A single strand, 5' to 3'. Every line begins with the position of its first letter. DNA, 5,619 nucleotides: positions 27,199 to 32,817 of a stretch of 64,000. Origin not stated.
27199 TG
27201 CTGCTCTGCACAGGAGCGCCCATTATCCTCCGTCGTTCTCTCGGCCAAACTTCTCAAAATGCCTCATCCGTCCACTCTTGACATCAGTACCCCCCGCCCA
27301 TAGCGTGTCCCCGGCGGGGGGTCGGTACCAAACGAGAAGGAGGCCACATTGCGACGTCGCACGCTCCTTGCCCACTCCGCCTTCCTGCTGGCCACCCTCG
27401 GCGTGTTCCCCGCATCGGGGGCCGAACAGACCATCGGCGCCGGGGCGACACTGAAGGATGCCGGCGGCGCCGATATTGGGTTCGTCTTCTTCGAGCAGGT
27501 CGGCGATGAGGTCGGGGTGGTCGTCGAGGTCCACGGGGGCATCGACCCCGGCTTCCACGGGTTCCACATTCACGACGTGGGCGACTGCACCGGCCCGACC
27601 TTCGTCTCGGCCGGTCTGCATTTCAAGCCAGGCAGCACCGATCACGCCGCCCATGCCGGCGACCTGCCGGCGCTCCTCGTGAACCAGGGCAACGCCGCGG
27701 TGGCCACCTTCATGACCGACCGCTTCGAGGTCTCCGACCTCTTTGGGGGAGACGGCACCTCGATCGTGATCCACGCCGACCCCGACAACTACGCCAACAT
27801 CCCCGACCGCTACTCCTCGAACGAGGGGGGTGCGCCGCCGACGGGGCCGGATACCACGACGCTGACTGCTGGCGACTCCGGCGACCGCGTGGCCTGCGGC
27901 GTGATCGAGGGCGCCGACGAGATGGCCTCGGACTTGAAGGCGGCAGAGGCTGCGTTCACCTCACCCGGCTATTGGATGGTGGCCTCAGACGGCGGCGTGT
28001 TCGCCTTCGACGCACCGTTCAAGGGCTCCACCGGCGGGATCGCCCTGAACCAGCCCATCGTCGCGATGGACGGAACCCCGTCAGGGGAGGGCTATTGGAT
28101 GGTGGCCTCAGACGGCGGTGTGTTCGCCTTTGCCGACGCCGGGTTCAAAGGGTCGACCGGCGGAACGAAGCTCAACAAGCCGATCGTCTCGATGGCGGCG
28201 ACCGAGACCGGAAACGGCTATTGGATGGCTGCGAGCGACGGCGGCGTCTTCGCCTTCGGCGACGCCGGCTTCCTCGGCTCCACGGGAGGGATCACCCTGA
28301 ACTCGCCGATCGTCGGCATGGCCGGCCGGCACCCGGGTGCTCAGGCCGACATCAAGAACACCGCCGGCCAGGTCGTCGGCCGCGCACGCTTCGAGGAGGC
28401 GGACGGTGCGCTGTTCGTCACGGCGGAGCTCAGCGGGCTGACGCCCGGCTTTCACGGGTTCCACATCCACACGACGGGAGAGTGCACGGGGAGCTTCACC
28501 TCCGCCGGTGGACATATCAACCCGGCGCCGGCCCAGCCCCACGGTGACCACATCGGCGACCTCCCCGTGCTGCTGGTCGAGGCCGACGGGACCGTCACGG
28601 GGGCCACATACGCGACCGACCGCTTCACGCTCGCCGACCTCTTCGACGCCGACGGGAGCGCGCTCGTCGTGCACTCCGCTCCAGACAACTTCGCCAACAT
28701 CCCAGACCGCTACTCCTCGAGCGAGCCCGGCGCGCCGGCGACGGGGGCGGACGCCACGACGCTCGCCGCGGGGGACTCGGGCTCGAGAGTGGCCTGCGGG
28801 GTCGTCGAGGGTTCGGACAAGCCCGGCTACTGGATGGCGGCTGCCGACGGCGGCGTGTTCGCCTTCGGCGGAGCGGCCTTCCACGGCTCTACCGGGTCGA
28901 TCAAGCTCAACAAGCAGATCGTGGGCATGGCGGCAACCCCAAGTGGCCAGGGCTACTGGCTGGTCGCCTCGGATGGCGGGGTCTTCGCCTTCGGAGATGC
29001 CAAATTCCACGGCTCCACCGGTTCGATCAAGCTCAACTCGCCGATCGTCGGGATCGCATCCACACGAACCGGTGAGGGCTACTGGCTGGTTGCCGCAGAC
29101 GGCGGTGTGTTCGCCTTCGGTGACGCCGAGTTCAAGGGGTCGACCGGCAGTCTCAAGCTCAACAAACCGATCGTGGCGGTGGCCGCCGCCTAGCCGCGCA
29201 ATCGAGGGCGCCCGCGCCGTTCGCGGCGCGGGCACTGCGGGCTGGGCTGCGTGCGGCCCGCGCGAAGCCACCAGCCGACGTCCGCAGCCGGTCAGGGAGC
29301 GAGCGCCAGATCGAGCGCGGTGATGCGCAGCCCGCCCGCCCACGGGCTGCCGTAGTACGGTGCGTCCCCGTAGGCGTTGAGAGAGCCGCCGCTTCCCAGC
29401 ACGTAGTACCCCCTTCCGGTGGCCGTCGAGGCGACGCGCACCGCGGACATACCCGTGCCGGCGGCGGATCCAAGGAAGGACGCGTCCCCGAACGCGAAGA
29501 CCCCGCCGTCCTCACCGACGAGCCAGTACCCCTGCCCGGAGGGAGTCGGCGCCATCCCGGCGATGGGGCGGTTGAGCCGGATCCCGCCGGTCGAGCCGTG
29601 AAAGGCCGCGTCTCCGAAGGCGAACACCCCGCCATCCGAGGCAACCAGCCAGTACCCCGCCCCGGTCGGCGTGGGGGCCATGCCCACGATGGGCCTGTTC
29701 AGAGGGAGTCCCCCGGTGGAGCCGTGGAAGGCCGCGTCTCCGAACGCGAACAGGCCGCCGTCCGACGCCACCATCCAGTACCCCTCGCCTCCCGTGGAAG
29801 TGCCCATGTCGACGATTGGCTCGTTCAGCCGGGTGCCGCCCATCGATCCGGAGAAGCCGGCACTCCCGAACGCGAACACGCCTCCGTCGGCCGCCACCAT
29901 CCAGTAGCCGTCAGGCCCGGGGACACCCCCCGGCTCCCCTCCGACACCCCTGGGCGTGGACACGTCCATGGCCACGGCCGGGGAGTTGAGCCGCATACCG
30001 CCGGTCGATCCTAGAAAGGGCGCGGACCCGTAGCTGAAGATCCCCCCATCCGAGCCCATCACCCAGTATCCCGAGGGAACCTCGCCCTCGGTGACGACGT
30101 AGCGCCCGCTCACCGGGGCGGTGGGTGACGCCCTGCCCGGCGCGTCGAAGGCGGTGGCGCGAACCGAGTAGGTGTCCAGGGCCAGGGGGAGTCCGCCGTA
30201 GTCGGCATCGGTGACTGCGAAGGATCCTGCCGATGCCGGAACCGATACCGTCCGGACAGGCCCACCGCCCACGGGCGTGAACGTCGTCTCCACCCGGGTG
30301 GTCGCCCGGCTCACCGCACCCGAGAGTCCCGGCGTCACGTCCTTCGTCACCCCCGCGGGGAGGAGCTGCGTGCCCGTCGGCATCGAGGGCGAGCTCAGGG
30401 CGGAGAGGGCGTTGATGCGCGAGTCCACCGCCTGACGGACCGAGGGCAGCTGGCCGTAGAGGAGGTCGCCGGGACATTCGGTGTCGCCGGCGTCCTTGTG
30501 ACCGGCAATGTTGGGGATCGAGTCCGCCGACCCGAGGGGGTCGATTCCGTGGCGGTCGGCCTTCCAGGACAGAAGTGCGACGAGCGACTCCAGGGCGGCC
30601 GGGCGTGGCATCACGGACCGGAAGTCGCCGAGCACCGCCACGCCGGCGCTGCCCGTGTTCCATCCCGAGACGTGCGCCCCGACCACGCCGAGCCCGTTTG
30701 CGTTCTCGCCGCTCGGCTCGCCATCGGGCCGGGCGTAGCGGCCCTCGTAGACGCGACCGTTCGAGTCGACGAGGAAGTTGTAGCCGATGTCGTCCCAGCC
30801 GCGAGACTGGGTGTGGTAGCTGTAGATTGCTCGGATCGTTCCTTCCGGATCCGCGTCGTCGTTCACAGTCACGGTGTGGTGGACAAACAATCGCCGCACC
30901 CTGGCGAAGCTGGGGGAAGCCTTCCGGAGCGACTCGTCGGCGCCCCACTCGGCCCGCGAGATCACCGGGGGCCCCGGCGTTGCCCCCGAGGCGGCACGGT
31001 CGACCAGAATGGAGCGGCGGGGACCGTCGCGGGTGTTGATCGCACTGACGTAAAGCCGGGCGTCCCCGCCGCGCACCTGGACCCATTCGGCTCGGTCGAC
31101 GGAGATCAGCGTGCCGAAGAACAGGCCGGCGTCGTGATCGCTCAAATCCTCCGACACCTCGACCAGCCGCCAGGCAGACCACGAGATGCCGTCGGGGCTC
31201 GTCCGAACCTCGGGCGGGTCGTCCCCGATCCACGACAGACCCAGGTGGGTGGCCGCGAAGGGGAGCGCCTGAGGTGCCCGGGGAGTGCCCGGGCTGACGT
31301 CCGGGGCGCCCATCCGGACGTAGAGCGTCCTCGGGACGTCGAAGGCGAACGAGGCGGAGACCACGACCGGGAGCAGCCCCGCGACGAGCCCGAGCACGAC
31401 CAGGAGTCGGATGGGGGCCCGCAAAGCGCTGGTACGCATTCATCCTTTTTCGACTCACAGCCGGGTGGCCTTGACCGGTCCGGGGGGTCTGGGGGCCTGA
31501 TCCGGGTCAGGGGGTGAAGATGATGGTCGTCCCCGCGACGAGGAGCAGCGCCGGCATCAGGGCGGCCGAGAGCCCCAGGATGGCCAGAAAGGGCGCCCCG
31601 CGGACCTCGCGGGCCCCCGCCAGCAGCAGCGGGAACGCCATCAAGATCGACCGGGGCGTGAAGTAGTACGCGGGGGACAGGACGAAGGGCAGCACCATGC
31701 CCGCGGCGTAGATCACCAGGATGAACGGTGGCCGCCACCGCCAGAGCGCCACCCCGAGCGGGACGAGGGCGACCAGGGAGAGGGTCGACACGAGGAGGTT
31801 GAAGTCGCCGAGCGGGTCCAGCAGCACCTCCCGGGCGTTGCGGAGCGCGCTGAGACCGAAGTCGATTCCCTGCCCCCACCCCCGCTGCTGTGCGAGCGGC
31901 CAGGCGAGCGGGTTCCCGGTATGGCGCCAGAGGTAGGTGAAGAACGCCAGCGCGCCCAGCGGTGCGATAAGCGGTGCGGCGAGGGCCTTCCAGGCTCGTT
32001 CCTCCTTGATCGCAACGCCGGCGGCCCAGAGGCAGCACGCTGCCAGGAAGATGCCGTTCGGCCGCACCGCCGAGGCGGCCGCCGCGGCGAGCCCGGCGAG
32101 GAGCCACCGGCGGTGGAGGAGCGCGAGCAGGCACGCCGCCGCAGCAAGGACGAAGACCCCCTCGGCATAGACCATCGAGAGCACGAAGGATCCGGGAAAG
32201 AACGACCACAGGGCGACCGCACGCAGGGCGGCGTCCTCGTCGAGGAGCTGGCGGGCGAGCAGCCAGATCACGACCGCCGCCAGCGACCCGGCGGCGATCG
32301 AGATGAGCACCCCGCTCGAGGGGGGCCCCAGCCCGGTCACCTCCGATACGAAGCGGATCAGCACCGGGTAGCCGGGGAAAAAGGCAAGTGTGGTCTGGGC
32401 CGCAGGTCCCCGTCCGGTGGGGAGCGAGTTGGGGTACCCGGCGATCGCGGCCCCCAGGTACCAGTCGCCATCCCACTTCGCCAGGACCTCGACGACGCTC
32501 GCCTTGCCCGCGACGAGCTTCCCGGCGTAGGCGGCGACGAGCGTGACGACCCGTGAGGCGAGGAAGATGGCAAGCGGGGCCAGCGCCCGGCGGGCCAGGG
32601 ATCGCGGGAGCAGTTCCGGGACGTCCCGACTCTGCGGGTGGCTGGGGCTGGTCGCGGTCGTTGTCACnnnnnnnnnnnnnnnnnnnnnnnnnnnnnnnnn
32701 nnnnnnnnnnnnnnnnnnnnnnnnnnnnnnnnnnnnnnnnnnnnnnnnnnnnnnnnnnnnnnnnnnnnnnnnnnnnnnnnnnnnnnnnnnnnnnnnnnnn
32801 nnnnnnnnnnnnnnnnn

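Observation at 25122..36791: Three PIG-V-like GT-C mannosyltransferase paralogues, each adjacent to a repeat-module gene, next to a Ppm1-like GT2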

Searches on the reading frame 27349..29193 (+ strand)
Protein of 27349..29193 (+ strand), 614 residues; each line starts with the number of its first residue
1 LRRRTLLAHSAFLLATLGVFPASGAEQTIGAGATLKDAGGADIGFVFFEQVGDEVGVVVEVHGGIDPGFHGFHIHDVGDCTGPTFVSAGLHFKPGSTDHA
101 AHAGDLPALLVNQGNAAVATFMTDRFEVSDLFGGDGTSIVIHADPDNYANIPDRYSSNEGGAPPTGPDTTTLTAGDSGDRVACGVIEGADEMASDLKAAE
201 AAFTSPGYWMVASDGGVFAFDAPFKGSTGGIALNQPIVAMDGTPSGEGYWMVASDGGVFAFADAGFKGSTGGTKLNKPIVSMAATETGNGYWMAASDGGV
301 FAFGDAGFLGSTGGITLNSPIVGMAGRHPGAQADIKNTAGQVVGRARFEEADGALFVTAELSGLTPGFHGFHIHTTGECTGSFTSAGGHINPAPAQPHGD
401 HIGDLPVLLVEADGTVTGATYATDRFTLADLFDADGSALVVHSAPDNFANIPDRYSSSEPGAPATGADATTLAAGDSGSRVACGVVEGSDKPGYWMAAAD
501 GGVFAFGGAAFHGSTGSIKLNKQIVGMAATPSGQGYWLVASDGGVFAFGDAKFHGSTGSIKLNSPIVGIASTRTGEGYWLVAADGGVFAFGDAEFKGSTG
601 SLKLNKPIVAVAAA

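Call 7: search_protein_families(library=pfam, proteins=[window:27349-29193:+], max_evalue=0.01)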
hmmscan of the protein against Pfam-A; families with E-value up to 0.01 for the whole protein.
window:27349-29193:+ (614 aa): 1 family
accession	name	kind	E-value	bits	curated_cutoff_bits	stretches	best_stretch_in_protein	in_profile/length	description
PF00080.25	Sod_Cu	-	2.2e-61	206.5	28.9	2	343-486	2-133/133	Copper/zinc superoxide dismutase (SODC)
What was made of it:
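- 27349..29193 (+): Secreted protein with the order SodC, 3 repeats, SodC, 3 repeats. Sod_Cu x2, 206 bits (call 7).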

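Call 8: search_protein_families(library=ncbifam, proteins=[window:27349-29193:+], max_evalue=0.01)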
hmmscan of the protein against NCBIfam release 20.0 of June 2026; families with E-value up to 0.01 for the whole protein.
window:27349-29193:+ (614 aa): 3 families
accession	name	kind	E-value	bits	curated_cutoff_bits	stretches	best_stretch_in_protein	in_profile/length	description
NF047631.1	SodCMycob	equivalog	6.6e-76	255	230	2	32-187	71-236/236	superoxide dismutase[Cu-Zn]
NF047632.1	SodCCaul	equivalog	1.9e-40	138.1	250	2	329-452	24-159/173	superoxide dismutase[Cu-Zn]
NF007628.1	PRK10290.1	equivalog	9.2e-24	84.3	165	2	338-453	33-158/172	superoxide dismutase [Cu-Zn] SodC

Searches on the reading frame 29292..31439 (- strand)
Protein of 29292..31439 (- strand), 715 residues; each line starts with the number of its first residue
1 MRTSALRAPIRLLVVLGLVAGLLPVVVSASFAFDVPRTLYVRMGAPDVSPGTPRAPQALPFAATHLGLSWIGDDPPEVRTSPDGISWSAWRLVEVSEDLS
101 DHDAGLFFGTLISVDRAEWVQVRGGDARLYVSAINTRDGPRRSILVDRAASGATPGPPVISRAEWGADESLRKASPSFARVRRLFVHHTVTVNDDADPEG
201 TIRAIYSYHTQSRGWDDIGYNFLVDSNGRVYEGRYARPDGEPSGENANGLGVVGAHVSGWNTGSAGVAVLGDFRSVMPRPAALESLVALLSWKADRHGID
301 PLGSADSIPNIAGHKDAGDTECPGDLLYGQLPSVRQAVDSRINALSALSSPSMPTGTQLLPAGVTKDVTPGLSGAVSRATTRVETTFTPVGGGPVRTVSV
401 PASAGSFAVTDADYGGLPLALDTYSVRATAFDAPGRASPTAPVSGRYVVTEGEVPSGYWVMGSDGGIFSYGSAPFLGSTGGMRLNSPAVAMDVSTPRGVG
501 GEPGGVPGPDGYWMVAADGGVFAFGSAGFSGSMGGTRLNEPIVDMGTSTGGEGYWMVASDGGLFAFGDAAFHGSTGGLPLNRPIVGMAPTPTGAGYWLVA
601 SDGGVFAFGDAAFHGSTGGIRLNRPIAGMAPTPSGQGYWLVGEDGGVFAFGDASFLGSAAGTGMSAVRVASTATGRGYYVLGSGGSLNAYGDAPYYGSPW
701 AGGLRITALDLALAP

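Call 7: search_protein_families(library=pfam, proteins=[window:29292-31439:-], max_evalue=0.01)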
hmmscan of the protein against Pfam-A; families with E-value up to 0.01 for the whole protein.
window:29292-31439:- (715 aa): 1 family
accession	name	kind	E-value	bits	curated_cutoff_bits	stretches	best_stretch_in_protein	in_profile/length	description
PF01510.30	Amidase_2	-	2.8e-17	63.7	26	1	179-325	3-131/131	N-acetylmuramoyl-L-alanine amidase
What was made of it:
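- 29292..31439 (-): Secreted Amidase_2 (peptidoglycan amidase) followed by 5-6 repeats. PF01510 scores 63.7 bits (call 7).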

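Call 8: search_protein_families(library=ncbifam, proteins=[window:29292-31439:-], max_evalue=0.01)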
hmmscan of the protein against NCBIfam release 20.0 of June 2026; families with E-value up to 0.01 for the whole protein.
window:29292-31439:- (715 aa): 0 families

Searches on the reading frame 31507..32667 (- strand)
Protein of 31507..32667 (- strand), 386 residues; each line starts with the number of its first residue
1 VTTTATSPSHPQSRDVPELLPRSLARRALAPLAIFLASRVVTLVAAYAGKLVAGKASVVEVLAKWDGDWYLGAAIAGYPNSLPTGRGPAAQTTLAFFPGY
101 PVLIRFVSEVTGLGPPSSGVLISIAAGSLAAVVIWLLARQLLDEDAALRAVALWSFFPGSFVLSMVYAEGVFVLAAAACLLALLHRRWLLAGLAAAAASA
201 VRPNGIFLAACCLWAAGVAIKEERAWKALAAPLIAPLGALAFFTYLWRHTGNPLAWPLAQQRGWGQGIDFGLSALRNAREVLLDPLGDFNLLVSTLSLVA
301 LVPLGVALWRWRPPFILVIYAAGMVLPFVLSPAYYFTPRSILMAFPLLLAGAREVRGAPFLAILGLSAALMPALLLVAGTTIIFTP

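Call 7: search_protein_families(library=pfam, proteins=[window:31507-32667:-], max_evalue=0.01)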
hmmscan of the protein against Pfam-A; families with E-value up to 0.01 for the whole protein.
window:31507-32667:- (386 aa): 2 families
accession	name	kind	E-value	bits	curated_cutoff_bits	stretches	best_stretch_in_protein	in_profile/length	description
PF13231.12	PMT_2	-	1.6e-07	32.1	26.1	1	98-244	4-155/160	Dolichyl-phosphate-mannose-protein mannosyltransferase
PF04188.19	Mannosyl_trans2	-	0.0043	16.9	22.4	1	61-207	57-204/443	Mannosyltransferase (PIG-V)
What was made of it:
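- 31507..32667 (-): GT-C2, 386 aa, a paralogue of GT-C3. PF04188 scores 16.9 bits, below its cut-off (call 7).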

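Call 8: search_protein_families(library=ncbifam, proteins=[window:31507-32667:-], max_evalue=0.01)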
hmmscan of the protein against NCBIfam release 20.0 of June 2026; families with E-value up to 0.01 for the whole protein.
window:31507-32667:- (386 aa): 2 families
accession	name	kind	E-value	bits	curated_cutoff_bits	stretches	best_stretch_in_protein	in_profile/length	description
TIGR04154.1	archaeo_STT3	subfamily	0.0025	16.2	450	1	95-166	68-146/831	oligosaccharyl transferase, archaeosortase A system-associated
NF047440.1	LA3751_2_3_fam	subfamily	0.0028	16.6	200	1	120-250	102-244/460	LA_3751/LA_3752 family putative glycosyltransferase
